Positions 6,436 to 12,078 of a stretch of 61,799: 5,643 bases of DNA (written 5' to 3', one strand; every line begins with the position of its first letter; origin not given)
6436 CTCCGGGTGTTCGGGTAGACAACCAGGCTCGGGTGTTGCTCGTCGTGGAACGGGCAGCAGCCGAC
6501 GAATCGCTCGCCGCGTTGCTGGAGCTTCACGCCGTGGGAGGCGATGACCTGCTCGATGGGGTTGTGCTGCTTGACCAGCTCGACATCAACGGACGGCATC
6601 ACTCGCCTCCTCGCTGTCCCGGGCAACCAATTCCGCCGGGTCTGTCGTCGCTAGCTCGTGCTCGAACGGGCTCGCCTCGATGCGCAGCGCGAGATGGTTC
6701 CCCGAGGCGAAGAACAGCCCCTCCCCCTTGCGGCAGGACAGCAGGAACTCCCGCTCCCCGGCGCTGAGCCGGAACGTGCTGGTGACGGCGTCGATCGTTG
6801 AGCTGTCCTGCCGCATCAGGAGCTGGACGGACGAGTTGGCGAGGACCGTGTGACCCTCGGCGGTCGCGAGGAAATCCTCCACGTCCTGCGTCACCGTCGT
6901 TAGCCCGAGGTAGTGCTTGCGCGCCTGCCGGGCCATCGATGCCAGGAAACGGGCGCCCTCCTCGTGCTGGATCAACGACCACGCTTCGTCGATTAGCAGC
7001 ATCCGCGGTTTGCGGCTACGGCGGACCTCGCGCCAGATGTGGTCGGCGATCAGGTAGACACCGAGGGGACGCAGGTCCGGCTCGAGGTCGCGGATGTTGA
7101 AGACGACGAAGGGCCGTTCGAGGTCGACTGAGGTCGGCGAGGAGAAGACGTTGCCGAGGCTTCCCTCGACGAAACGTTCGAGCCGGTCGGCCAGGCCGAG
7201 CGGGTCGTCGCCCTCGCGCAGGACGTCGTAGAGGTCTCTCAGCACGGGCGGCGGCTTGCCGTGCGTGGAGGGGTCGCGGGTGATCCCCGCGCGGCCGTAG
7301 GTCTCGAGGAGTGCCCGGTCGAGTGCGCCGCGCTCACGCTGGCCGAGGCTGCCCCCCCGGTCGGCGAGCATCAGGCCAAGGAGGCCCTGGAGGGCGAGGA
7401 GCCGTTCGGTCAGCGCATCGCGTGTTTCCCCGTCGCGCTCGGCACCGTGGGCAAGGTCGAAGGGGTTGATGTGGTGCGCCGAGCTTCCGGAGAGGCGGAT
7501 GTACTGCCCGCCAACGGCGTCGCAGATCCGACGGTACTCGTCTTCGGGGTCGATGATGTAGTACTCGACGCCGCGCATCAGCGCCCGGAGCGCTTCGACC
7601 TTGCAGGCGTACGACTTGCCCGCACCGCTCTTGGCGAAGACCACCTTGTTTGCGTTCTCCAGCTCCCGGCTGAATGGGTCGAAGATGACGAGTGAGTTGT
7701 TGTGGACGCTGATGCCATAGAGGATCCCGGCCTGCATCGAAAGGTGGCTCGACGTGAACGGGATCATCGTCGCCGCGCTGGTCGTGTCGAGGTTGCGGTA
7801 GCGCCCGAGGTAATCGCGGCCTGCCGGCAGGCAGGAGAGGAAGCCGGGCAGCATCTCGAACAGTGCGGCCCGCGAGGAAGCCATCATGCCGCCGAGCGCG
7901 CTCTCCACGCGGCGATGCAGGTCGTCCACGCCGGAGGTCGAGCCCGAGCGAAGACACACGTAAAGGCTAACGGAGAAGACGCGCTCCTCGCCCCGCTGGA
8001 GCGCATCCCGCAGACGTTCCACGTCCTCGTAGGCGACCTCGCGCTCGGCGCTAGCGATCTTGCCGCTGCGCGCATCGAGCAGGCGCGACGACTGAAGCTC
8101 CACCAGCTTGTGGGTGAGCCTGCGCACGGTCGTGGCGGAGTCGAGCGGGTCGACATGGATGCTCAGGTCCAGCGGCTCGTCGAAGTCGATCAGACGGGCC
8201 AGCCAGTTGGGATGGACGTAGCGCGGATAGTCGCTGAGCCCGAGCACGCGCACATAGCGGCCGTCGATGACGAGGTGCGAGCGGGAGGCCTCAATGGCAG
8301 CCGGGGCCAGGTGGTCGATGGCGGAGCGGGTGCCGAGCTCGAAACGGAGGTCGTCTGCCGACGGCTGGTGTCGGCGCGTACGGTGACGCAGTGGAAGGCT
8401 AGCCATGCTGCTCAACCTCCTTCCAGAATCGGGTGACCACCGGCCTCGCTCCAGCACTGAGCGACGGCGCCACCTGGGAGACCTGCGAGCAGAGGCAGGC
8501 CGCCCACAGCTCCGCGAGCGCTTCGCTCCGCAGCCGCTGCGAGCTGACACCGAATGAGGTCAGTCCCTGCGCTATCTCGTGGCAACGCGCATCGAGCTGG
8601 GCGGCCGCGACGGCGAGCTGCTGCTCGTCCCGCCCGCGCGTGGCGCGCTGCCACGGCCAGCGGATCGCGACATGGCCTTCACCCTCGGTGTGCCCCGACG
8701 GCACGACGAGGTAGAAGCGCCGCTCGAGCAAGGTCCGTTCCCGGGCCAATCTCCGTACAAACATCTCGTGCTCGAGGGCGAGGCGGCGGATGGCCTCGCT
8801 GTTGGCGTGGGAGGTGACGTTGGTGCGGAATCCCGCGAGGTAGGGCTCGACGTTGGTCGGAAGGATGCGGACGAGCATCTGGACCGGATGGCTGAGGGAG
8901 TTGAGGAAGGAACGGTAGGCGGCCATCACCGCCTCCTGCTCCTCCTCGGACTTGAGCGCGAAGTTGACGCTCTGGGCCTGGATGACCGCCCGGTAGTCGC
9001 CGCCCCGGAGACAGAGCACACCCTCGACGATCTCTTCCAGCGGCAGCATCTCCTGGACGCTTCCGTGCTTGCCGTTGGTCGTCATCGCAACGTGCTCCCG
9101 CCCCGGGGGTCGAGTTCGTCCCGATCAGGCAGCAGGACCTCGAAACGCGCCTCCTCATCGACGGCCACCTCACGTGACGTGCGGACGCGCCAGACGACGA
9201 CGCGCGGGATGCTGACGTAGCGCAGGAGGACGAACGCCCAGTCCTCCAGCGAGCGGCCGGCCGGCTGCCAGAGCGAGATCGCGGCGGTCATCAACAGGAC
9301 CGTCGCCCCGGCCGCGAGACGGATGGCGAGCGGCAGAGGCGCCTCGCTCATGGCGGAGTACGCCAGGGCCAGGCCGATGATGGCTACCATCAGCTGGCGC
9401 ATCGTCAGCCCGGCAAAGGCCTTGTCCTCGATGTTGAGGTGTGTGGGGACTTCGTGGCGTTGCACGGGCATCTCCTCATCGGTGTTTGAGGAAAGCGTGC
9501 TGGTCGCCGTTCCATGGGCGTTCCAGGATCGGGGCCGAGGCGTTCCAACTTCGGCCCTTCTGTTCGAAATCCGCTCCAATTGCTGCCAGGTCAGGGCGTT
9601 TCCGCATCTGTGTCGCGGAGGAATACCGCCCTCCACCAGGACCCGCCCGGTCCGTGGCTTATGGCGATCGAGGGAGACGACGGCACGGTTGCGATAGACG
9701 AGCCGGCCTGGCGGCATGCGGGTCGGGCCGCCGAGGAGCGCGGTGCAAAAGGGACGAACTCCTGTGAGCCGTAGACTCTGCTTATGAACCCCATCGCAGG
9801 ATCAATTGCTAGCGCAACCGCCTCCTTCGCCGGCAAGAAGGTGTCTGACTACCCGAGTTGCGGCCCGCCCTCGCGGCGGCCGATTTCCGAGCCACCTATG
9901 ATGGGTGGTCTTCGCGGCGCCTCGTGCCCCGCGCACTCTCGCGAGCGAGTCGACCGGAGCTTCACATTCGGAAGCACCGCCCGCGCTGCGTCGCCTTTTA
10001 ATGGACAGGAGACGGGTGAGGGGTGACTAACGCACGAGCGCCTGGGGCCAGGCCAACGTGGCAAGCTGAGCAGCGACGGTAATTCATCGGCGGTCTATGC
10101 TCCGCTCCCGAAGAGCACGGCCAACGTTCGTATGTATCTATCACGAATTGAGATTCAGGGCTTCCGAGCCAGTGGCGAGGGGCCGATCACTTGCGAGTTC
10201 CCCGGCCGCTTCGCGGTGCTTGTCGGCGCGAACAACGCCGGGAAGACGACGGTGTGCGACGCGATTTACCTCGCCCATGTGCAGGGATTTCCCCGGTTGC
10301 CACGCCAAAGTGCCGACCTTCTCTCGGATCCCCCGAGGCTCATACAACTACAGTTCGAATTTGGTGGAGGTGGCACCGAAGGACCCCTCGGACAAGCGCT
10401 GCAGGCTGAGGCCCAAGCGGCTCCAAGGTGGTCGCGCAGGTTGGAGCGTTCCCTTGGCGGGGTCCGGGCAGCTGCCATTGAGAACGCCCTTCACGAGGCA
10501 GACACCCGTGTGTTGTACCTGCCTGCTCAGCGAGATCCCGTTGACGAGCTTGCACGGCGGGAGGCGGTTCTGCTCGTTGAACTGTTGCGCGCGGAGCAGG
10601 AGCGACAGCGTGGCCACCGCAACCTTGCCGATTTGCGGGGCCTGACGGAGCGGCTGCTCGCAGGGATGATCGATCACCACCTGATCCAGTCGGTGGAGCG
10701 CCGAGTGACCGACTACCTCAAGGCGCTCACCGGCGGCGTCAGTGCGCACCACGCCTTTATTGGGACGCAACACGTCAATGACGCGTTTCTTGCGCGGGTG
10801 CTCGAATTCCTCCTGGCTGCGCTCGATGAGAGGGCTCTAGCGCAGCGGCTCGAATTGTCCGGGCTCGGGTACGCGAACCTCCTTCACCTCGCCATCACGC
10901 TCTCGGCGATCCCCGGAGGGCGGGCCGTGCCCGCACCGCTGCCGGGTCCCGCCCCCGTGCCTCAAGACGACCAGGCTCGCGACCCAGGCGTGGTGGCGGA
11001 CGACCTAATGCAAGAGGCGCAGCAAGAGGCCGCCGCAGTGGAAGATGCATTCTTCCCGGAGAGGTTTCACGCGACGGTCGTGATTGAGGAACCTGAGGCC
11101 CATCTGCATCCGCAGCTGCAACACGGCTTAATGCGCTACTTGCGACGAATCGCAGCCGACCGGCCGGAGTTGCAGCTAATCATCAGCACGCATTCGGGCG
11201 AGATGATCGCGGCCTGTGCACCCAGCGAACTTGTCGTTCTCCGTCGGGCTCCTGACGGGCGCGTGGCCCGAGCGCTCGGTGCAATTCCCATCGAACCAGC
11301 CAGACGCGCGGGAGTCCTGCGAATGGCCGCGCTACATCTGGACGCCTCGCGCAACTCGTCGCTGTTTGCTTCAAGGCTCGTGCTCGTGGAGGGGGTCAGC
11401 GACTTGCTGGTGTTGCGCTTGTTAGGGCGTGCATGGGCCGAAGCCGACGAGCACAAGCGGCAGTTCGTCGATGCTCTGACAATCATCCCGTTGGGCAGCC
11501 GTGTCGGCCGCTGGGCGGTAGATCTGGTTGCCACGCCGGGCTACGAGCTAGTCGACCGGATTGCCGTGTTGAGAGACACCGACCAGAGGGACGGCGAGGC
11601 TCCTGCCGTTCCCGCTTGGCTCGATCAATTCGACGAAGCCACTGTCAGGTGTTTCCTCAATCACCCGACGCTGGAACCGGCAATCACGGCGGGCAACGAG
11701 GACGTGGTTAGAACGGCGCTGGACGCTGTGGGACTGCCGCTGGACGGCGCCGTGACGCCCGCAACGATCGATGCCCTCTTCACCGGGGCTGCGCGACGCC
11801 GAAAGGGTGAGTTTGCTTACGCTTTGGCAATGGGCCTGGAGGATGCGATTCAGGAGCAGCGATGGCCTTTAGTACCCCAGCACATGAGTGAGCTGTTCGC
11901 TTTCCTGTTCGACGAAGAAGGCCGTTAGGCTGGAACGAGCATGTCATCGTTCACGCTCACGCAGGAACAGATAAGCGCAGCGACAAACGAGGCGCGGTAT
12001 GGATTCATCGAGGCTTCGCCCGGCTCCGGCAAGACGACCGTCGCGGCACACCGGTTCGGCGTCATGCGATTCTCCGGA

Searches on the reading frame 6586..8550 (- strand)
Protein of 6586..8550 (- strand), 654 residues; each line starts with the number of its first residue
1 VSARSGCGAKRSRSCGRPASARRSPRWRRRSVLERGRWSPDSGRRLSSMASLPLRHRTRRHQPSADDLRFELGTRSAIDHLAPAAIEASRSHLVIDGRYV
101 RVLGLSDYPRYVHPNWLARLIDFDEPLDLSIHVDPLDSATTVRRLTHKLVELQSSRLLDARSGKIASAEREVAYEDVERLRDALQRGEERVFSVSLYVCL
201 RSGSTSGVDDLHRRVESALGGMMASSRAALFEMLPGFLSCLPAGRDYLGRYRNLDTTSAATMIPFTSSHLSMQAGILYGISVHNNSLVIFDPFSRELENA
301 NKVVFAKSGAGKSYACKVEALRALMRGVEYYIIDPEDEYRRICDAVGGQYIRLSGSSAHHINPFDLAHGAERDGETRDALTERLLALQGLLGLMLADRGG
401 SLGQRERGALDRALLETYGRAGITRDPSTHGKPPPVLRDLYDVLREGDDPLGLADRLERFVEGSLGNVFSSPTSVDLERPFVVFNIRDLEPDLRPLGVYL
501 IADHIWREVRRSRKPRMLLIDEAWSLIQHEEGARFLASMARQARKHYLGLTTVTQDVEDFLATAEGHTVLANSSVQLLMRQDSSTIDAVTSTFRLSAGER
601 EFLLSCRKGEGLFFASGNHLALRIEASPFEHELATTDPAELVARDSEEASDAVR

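Call 15: search_protein_families(library=pfam, proteins=[window:6586-8550:-], max_evalue=0.01)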
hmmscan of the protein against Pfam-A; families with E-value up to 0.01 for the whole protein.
window:6586-8550:- (654 aa): 4 families
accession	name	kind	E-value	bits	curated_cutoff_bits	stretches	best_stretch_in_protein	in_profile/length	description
PF19044.6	P-loop_TraG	-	2.9e-24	85.9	25.8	2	472-608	204-347/413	TraG P-loop domain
PF12846.13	AAA_10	-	1.1e-10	41.6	27.5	1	516-565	242-291/362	AAA-like domain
PF01935.23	DUF87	-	0.00058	20.5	23.2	1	304-364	28-90/220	Helicase HerA, central domain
PF13401.12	AAA_22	-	0.0052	17.5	27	0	500-541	71-109/130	AAA domain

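Call 23: search_dna_similar(query=window:6586-8550:-, collection=plasmids, mode=protein, max_rows=15)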
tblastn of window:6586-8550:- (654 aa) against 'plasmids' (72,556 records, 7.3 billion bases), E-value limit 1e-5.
The search stops at 5000 records and this limit was reached: more records match than are counted here, and every count below describes the 5000 best-scoring records only.
Records with a match: at least 5000; places in all: 5137; records where one place covers at least 80% of the query: 1186.
Best place of each record, by identity: <60% 5000.
By first word of the organism name: Escherichia 1646; Klebsiella 427; Bacillus 388; Enterococcus 241; Acinetobacter 232; Salmonella 225; Staphylococcus 175; Citrobacter 125; Vibrio 112; Providencia 98; and 225 more.
By predicted mobility (MOB-suite, as given by PLSDB): conjugative 3957; non-mobilizable 778; mobilizable 265.
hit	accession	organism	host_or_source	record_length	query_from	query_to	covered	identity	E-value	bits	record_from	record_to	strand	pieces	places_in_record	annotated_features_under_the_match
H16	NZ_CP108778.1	Embleya sp. NBC_00896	-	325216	51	644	91%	37.1%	7e-100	342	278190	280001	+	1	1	ATP-binding protein | XF1762 family protein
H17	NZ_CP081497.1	Streptomyces sp. BHT-5-2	whole organism,plant soil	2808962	54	651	91%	36.3%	3e-95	329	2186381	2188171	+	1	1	none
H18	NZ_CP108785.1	Embleya sp. NBC_00888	-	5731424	81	636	85%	36.8%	9e-85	298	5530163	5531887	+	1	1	none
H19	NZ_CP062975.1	Pontibacillus sp. ALD_SL1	mangrove mud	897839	79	641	86%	34.8%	2e-106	361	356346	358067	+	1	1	VirB4-like conjugal transfer ATPase, CD1110 family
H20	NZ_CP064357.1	Miltoncostaea oceani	pure culture,marine sediment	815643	66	654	90%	31.9%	2e-72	262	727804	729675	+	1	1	DUF87 domain-containing protein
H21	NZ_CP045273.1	Priestia megaterium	pure culture,Paper surface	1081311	79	640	86%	32.9%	1e-49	349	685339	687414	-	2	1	none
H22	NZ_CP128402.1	Candidatus Chlorohelix allophototropha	Single colony of Candidatus Chlorohelix ...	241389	79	638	86%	30.7%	2e-75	271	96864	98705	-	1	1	DUF87 domain-containing protein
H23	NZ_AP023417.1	Vescimonas fastidiosa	Homo sapiens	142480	47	636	90%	28.5%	2e-56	215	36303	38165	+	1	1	PrgI family protein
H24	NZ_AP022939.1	Bacillus cereus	-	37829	47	640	91%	28.3%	2e-62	233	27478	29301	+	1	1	DUF87 domain-containing protein | hypothetical protein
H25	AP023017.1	Bacillus cereus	-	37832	47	640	91%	28.3%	2e-62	233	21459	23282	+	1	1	traE: conjugal transfer protein | hypothetical protein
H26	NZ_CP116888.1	Aneurinibacillus sp. Ricciae_BoGa-3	whole organism,Plant material,Lab grown ...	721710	73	644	87%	29.3%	2e-70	256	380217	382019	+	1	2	DUF87 domain-containing protein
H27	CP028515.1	Carboxydocella thermautotrophica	environmental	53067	75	641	87%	29.3%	4e-61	229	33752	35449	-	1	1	hypothetical protein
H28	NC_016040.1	Sulfobacillus thermotolerans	-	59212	55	638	89%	28.3%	1e-51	200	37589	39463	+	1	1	VirB4-like type IV secretory system protein | hypothetical protein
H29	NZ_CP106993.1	Paenibacillus thiaminolyticus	mixed culture,sour bamboo shoots sample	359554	55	635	89%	28.3%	9e-71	257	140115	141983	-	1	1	DUF87 domain-containing protein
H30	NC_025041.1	Sulfobacillus thermotolerans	-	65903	53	638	90%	27.9%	6e-49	192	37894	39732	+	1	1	conjugal transfer protein TraC | hypothetical protein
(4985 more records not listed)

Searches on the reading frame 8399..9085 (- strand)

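Call 15: search_protein_families(library=pfam, proteins=[window:8399-9085:-], max_evalue=0.01)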
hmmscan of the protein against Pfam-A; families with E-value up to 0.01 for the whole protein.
window:8399-9085:- (228 aa): 0 families

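Call 54: search_protein_families(library=ncbifam, proteins=[window:8399-9085:-], max_evalue=0.01)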
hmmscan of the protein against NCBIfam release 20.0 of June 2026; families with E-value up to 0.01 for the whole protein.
window:8399-9085:- (228 aa): 2 families
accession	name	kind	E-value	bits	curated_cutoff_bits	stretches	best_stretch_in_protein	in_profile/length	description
NF041427.1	TrsD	subfamily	1.1e-07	31.9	200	1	4-97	9-107/201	TrsD/TraD family conjugative transfer protein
NF045971.1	conju_CD1110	equivalog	2.4e-06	26.1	325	1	10-128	1-119/752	VirB4-like conjugal transfer ATPase, CD1110 family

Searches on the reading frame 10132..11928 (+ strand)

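Call 17: search_protein_families(library=pfam, proteins=[window:10132-11928:+], max_evalue=0.01)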
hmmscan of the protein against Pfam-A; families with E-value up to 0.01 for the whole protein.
window:10132-11928:+ (598 aa): 5 families
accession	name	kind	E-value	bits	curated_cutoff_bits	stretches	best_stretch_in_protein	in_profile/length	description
PF13175.12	AAA_15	-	3.6e-20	73.4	32.1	2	315-359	331-374/374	AAA ATPase domain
PF13304.12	AAA_21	-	8.3e-16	59.4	27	2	314-355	260-299/304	AAA domain, putative AbiEii toxin, Type IV TA system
PF02463.25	SMC_N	-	5e-08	33.1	40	1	2-46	1-46/220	RecF/RecN/SMC N terminal domain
PF13476.12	AAA_23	-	9.2e-06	26.9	27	1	5-69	1-64/201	AAA domain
PF11398.14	DUF2813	-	3.9e-05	23.6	21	0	316-376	287-342/372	Protein of unknown function (DUF2813)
